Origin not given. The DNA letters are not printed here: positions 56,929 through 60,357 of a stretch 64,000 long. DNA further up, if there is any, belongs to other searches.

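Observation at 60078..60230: Two different micro-repeats stacked at the 3' end of the giant surface gene supply its stop codon and abut the next gene's start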

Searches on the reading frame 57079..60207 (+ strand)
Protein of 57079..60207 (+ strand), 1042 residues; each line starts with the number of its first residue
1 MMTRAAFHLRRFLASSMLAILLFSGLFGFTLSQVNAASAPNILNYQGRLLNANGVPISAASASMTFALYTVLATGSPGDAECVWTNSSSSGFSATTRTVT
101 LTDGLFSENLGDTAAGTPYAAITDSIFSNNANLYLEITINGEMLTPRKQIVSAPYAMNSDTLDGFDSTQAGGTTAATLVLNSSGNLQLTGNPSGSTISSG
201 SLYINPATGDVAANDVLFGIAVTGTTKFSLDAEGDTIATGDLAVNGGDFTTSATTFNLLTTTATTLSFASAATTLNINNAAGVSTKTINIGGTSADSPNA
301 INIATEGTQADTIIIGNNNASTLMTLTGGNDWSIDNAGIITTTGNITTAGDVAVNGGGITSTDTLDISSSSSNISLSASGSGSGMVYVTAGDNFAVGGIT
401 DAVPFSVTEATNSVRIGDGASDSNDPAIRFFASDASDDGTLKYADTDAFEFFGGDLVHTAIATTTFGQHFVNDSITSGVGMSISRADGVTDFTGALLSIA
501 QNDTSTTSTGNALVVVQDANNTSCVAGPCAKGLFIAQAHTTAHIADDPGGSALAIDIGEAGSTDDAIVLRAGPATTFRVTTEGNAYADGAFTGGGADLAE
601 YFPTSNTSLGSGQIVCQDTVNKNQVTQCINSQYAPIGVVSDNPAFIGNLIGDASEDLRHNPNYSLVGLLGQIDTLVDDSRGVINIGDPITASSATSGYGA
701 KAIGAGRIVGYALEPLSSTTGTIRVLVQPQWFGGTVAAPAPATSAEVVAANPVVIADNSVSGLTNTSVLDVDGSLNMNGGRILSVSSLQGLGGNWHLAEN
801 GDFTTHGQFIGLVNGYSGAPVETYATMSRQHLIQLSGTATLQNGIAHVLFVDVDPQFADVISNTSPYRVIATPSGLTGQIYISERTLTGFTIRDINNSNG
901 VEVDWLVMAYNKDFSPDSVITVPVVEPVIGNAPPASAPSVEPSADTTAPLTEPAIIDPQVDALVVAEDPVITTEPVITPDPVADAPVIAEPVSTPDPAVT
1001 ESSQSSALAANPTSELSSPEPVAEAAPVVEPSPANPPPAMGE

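Call 14: search_protein_families(library=pfam, proteins=[window:57079-60207:+], max_evalue=0.01)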
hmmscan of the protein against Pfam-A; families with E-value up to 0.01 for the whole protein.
window:57079-60207:+ (1042 aa): 1 family
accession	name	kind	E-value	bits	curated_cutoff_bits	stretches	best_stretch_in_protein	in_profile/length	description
PF11962.13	Peptidase_G2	-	0.00081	19.3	25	0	580-649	31-99/228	Peptidase_G2, IMC autoproteolytic cleavage domain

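Call 21: find_homologous_proteins(query=window:57079-60204:+, max_evalue=1e-10)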
Query window:57079-60204:+ (1042 aa): 129 proteins with E <= 1e-10 among 8000 candidates; the best 120 are listed.
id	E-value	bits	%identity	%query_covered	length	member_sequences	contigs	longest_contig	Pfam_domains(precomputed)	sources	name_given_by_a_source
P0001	0.0e+0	2221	100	100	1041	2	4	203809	-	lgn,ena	-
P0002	0.0e+0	1627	75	99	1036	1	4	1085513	-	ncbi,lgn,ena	-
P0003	0.0e+0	1346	67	98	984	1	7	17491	-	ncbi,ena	-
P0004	0.0e+0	1207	64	89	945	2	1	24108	-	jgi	jgi:hypothetical protein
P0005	0.0e+0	1048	55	96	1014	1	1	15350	-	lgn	-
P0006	7.9e-294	996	55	99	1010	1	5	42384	-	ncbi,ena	-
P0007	3.2e-267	908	44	43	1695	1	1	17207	PF11962.14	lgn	-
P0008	2.3e-265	902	57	44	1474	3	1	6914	-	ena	-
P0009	3.1e-251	855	46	71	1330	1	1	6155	-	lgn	-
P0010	3.5e-247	841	51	44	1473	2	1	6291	-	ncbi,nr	ncbi:hypothetical protein HYS28_02765, partial [Candidatus Uhrbacteria bacterium]|nr:hypothetical pr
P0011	1.4e-245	836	47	72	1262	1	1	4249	PF11962.14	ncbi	-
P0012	2.8e-242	825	45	44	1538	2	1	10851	-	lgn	-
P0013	4.8e-241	821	46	38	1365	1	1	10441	-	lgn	-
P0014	7.5e-239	814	50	44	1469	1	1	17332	-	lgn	-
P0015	5.2e-234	798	54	34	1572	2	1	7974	-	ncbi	-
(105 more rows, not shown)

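Call 23: find_encoding_contigs(protein=P0002, flank=6000, max_places=2)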
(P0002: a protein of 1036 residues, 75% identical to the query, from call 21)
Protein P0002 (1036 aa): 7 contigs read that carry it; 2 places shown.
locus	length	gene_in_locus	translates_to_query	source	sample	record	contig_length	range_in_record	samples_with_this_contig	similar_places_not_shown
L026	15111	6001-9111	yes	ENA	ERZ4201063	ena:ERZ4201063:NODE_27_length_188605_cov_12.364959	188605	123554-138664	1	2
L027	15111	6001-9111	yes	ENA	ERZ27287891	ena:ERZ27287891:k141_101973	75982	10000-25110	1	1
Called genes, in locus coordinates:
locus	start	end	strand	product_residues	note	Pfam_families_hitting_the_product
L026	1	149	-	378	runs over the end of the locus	PF02646:RmuC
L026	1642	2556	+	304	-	-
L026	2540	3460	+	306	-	-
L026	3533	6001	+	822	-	-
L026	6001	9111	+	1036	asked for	-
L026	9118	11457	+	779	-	PF07719:TPR_2 (faint), PF13414:TPR_11 (faint), PF13428:TPR_14 (faint), PF13431:TPR_17 (faint), PF13174:TPR_6 (faint), PF13432:TPR_16, PF14559:TPR_19 (weak)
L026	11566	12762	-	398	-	-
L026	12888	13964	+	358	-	PF01926:MMR_HSR1, PF02421:FeoB_N, PF06071:YchF-GTPase_C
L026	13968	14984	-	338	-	PF01555:N6_N4_Mtase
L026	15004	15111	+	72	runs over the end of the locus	PF13560:HTH_31 (weak), PF12844:HTH_19 (weak), PF01381:HTH_3, PF13443:HTH_26 (weak)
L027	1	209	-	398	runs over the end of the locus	PF02646:RmuC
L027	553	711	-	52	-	-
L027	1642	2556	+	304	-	-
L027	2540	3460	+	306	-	-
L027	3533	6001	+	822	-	-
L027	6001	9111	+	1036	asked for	-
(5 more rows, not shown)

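Call 24: find_encoding_contigs(protein=P0003, flank=6000, max_places=2)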
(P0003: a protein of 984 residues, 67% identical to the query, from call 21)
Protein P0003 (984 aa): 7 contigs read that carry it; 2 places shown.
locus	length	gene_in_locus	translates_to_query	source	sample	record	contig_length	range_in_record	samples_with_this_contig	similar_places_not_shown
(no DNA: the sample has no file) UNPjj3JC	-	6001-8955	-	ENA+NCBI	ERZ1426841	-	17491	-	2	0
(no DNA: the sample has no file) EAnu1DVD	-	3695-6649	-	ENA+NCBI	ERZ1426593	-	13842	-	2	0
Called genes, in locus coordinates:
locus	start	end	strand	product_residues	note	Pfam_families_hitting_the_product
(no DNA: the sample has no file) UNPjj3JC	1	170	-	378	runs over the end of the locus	PF02646:RmuC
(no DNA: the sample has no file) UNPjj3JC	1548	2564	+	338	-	-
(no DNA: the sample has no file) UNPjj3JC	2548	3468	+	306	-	PF06280:fn3_5 (weak)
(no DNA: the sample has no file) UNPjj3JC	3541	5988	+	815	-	PF22904:NOMO1-like_2nd (faint), PF07210:DUF1416 (faint), PF17210:SdrD_B (faint), PF13715:CarbopepD_reg_2 (faint), PF13620:CarboxypepD_reg (weak)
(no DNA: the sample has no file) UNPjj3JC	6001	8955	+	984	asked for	-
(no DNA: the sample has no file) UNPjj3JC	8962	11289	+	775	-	PF07719:TPR_2 (faint), PF13414:TPR_11 (faint), PF13428:TPR_14 (faint), PF13431:TPR_17 (faint), PF14559:TPR_19 (faint), PF21033:RMD1-3 (faint), PF24575:TPR_Slam (faint), PF13432:TPR_16 (weak), +1 more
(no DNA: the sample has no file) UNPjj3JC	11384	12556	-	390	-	-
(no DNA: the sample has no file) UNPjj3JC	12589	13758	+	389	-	PF01926:MMR_HSR1, PF02421:FeoB_N, PF06071:YchF-GTPase_C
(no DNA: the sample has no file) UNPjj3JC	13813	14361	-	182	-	-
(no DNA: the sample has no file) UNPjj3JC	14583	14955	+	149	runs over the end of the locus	-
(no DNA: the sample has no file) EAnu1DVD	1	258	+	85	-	?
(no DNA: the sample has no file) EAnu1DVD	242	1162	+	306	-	PF06280:fn3_5 (weak)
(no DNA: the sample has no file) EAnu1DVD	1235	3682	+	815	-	PF22904:NOMO1-like_2nd (faint), PF07210:DUF1416 (faint), PF17210:SdrD_B (faint), PF13715:CarbopepD_reg_2 (faint), PF13620:CarboxypepD_reg (weak)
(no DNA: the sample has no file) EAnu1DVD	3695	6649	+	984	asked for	-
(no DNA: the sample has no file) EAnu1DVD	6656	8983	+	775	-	PF07719:TPR_2 (faint), PF13414:TPR_11 (faint), PF13428:TPR_14 (faint), PF13431:TPR_17 (faint), PF14559:TPR_19 (faint), PF21033:RMD1-3 (faint), PF24575:TPR_Slam (faint), PF13432:TPR_16 (weak), +1 more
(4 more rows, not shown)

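Call 25: find_encoding_contigs(protein=P0004, flank=6000, max_places=2)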
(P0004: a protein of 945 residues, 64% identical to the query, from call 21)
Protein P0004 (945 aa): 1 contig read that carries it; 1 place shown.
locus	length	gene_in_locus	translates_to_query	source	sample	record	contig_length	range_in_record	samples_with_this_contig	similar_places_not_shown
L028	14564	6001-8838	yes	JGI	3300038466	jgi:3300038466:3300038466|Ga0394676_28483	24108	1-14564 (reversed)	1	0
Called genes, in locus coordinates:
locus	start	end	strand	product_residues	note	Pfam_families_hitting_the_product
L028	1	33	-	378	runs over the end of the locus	PF02646:RmuC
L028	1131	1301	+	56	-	-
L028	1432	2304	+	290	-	-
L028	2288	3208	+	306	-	-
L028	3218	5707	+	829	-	PF13620:CarboxypepD_reg (faint), PF13715:CarbopepD_reg_2 (faint), PF22904:NOMO1-like_2nd (faint)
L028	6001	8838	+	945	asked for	-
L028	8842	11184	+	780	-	PF13428:TPR_14 (faint), PF13432:TPR_16 (faint), PF14559:TPR_19 (faint), PF13414:TPR_11 (faint)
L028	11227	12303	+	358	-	PF01926:MMR_HSR1, PF02421:FeoB_N, PF06071:YchF-GTPase_C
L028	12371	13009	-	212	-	-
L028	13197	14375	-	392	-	PF01555:N6_N4_Mtase (weak), PF01170:UPF0020, PF13847:Methyltransf_31 (weak)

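Call 28: find_encoding_contigs(protein=P0006, flank=6000, max_places=2)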
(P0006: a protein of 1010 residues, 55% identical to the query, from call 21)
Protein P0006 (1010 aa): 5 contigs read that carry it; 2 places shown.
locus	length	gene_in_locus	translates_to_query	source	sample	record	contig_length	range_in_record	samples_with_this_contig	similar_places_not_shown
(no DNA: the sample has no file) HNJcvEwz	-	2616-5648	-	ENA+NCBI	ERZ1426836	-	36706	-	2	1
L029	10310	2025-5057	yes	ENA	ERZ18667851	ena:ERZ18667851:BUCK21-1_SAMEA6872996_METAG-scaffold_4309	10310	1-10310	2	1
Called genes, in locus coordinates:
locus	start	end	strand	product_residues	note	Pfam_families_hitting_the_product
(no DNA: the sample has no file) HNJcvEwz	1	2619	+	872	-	?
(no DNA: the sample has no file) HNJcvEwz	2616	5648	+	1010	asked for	-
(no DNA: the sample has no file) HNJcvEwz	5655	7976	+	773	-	PF13428:TPR_14 (faint), PF13431:TPR_17 (faint), PF13174:TPR_6 (faint), PF21033:RMD1-3 (faint), PF13181:TPR_8 (faint), PF13414:TPR_11 (weak), PF13432:TPR_16, PF14559:TPR_19, +2 more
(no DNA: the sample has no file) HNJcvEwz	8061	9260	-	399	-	-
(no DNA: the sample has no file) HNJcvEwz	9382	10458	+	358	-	PF01926:MMR_HSR1, PF02421:FeoB_N, PF06071:YchF-GTPase_C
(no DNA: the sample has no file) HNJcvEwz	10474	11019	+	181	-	-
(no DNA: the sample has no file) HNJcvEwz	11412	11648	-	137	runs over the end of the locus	-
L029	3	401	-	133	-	?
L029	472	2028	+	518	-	PF17210:SdrD_B (faint), PF13715:CarbopepD_reg_2 (faint), PF22904:NOMO1-like_2nd (faint), PF13620:CarboxypepD_reg (weak)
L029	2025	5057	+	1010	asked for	-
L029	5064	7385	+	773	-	PF13428:TPR_14 (faint), PF13431:TPR_17 (faint), PF13174:TPR_6 (faint), PF21033:RMD1-3 (faint), PF13181:TPR_8 (faint), PF13414:TPR_11 (weak), PF13432:TPR_16, PF14559:TPR_19, +2 more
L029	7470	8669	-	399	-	-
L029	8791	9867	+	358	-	PF01926:MMR_HSR1, PF02421:FeoB_N, PF06071:YchF-GTPase_C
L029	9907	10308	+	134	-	?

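Call 29: find_encoding_contigs(protein=P0005, flank=6000, max_places=2)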
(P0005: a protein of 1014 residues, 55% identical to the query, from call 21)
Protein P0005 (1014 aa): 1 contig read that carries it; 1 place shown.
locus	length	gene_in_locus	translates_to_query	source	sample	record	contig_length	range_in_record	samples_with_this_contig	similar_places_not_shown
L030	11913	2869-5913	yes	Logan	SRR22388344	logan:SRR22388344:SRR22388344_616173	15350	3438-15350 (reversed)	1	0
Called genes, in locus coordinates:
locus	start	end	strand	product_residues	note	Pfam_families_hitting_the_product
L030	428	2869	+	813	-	PF22904:NOMO1-like_2nd (faint), PF13620:CarboxypepD_reg (weak), PF13715:CarbopepD_reg_2 (faint)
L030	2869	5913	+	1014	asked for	-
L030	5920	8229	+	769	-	PF07719:TPR_2 (faint), PF13414:TPR_11 (faint), PF13428:TPR_14 (faint), PF13431:TPR_17 (faint), PF21033:RMD1-3 (faint), PF14559:TPR_19 (faint), PF13432:TPR_16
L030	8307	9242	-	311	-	-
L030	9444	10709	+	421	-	PF01926:MMR_HSR1, PF02421:FeoB_N, PF06071:YchF-GTPase_C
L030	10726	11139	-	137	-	-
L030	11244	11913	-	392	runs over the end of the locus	PF01555:N6_N4_Mtase (weak), PF01170:UPF0020, PF13847:Methyltransf_31 (weak)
